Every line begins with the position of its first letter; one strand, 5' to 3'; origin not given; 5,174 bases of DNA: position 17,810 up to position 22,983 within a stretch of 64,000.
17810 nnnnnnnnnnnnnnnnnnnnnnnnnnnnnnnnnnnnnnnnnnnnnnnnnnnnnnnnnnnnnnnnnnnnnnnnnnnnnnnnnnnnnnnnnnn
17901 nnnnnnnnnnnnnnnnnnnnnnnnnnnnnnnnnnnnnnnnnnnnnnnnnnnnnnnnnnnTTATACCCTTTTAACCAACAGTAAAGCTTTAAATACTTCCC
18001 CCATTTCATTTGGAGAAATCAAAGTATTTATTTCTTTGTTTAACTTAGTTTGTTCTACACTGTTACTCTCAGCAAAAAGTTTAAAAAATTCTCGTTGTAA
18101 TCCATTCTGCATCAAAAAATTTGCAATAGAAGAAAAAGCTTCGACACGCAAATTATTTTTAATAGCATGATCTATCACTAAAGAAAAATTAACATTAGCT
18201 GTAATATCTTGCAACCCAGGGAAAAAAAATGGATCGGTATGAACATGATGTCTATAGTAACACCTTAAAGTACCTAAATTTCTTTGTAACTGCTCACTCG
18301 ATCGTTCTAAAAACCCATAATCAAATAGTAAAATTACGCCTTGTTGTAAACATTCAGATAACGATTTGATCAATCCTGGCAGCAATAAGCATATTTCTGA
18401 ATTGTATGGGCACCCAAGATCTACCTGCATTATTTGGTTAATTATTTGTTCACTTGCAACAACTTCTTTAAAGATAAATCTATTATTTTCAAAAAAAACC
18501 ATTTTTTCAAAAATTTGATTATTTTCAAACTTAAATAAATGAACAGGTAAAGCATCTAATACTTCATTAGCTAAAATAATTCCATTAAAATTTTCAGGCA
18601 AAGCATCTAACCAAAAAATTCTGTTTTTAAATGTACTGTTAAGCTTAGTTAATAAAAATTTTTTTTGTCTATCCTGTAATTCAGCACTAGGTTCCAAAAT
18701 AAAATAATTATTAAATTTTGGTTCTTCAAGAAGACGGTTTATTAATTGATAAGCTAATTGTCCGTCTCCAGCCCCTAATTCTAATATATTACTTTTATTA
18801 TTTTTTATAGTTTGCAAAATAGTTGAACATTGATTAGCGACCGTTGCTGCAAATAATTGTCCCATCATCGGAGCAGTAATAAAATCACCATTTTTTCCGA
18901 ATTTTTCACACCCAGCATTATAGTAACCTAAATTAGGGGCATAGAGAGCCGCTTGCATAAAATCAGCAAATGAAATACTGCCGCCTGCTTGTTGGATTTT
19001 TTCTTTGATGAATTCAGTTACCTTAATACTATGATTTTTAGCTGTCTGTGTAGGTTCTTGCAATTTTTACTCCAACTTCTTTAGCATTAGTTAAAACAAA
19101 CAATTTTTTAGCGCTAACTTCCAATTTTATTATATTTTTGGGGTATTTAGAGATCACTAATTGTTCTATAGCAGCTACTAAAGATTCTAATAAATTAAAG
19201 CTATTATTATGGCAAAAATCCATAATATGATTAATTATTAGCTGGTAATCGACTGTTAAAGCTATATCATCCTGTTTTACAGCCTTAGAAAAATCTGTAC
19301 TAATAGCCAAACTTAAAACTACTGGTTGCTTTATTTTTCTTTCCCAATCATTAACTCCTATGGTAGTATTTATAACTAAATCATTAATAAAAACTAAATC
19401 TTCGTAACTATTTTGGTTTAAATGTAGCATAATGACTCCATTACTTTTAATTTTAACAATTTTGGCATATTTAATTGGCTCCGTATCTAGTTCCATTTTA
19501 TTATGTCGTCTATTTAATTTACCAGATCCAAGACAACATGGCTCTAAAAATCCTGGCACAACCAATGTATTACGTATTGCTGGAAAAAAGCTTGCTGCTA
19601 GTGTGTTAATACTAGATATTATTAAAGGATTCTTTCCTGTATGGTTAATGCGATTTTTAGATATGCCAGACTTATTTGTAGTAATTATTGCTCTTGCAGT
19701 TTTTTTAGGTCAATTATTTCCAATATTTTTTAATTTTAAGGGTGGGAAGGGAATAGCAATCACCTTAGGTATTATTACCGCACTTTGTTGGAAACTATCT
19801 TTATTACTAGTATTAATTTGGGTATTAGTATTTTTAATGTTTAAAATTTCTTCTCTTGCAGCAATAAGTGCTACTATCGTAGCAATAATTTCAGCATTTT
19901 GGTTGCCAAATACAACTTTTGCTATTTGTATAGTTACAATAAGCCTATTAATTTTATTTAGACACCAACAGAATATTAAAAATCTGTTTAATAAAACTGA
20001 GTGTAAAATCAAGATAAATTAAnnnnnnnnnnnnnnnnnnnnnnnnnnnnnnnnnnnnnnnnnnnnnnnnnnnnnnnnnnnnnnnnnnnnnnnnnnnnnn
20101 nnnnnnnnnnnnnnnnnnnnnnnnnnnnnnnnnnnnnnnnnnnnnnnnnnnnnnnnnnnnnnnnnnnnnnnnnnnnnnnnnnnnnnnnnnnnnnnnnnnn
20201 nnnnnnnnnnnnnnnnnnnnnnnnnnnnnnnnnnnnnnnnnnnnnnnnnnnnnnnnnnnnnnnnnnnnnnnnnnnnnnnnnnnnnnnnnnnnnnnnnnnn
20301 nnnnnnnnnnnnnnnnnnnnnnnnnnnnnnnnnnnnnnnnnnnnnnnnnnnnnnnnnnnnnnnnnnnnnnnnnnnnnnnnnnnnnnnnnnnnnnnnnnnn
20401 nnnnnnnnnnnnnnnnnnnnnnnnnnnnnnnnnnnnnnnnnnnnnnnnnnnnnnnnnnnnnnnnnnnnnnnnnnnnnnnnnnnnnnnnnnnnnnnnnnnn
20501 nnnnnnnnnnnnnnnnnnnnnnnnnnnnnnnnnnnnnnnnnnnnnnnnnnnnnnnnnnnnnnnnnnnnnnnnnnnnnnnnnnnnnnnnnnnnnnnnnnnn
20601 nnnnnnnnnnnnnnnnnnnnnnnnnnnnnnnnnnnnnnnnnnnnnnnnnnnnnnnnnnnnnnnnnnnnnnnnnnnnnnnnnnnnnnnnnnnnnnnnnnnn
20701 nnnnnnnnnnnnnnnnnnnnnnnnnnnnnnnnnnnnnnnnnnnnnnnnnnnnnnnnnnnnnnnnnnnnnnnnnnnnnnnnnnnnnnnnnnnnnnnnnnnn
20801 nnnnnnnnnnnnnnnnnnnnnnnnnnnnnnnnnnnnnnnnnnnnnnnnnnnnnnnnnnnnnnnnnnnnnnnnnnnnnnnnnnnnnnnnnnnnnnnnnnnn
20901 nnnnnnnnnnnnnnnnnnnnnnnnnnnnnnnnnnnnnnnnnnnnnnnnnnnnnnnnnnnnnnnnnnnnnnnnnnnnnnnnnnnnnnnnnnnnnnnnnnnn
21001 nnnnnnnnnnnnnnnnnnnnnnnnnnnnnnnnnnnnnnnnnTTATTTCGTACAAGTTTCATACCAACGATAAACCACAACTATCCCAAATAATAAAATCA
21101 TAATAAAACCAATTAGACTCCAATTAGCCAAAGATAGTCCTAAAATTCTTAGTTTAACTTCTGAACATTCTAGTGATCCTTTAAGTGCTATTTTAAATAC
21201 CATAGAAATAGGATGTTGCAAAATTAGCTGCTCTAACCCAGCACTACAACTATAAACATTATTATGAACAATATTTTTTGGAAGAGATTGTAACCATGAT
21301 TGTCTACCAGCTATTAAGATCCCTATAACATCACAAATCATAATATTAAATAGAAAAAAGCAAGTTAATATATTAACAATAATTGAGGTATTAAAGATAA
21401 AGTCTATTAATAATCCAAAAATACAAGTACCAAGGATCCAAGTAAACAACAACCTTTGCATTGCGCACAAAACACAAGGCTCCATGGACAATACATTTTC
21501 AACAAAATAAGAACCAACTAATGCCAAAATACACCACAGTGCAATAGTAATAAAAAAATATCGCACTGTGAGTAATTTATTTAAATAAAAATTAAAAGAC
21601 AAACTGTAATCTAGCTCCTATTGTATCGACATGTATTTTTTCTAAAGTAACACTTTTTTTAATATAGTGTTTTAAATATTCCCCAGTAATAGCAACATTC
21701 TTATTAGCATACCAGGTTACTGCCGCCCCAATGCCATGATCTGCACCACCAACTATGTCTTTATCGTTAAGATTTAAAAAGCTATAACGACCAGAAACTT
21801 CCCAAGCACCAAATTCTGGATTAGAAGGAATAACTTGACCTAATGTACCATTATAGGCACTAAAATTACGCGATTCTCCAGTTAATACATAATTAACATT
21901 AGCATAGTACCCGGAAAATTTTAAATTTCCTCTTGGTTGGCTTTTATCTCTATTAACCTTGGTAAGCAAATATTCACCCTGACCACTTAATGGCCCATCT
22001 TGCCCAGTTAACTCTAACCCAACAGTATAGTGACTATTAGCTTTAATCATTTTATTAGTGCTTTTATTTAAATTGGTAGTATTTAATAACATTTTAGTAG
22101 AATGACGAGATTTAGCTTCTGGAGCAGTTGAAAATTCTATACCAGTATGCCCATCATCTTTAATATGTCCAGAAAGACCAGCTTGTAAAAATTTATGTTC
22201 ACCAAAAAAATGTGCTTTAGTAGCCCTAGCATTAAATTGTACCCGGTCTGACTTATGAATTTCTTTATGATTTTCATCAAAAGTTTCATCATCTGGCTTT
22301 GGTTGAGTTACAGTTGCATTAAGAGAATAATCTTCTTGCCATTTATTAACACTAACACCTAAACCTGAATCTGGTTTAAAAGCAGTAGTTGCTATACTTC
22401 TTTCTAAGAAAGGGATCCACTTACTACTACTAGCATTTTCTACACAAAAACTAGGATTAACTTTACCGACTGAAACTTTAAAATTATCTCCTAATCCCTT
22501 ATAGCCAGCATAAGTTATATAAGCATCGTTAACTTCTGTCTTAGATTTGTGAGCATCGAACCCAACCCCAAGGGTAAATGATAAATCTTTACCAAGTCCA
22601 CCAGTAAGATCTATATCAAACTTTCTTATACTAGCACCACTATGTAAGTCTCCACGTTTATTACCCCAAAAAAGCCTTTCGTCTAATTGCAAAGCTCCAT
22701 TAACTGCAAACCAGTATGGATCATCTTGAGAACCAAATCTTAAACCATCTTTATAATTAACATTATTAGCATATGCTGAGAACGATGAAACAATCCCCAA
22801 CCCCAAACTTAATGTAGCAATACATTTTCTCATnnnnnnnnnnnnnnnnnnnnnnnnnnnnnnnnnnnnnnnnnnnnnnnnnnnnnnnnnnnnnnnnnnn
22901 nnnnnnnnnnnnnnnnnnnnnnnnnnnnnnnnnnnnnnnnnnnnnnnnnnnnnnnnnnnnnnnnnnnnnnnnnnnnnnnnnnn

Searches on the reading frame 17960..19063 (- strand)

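Call 33: search_protein_families(library=pfam, proteins=[window:17960-19063:-], max_evalue=0.00001)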
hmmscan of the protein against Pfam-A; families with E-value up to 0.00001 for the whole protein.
window:17960-19063:- (367 aa): 1 family
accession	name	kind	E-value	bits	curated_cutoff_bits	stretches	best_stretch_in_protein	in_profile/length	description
PF02636.23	Methyltransf_28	-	1.2e-51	176.1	23.3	1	75-308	2-246/249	Putative S-adenosyl-L-methionine-dependent methyltransferase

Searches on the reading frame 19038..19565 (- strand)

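Call 33: search_protein_families(library=pfam, proteins=[window:19038-19565:-], max_evalue=0.00001)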
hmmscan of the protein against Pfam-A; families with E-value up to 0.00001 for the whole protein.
window:19038-19565:- (175 aa): 1 family
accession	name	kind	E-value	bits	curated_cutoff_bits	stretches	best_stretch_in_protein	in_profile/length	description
PF02152.23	FolB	-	3.5e-26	92.4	31.8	1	58-168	1-112/113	Dihydroneopterin aldolase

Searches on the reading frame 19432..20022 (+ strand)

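Call 33: search_protein_families(library=pfam, proteins=[window:19432-20022:+], max_evalue=0.00001)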
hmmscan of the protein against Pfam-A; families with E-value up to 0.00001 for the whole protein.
window:19432-20022:+ (196 aa): 1 family
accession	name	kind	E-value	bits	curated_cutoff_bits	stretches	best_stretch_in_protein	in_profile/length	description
PF02660.20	G3P_acyltransf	-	4.8e-50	170.3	24.1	1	11-185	1-164/164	Glycerol-3-phosphate acyltransferase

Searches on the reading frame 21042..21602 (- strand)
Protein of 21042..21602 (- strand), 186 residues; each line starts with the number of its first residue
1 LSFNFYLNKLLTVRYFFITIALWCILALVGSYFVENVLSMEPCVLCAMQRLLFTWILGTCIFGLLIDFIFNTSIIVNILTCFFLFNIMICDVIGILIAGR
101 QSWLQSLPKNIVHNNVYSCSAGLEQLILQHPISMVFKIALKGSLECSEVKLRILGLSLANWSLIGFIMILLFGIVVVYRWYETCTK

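Call 33: search_protein_families(library=pfam, proteins=[window:21042-21602:-], max_evalue=0.00001)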
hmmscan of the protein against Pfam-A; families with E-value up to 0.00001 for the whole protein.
window:21042-21602:- (186 aa): 1 family
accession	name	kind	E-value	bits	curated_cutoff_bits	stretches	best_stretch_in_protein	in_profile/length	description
PF02600.21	DsbB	-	2.7e-26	93.2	22.1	1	14-175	2-147/148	Disulfide bond formation protein DsbB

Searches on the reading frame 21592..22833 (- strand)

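Call 33: search_protein_families(library=pfam, proteins=[window:21592-22833:-], max_evalue=0.00001)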
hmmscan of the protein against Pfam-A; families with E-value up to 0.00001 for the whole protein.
window:21592-22833:- (413 aa): 1 family
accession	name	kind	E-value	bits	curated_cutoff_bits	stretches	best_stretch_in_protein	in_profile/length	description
PF07396.17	Porin_O_P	-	9.8e-50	170.3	20.9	1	42-413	1-370/370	Phosphate-selective porin O and P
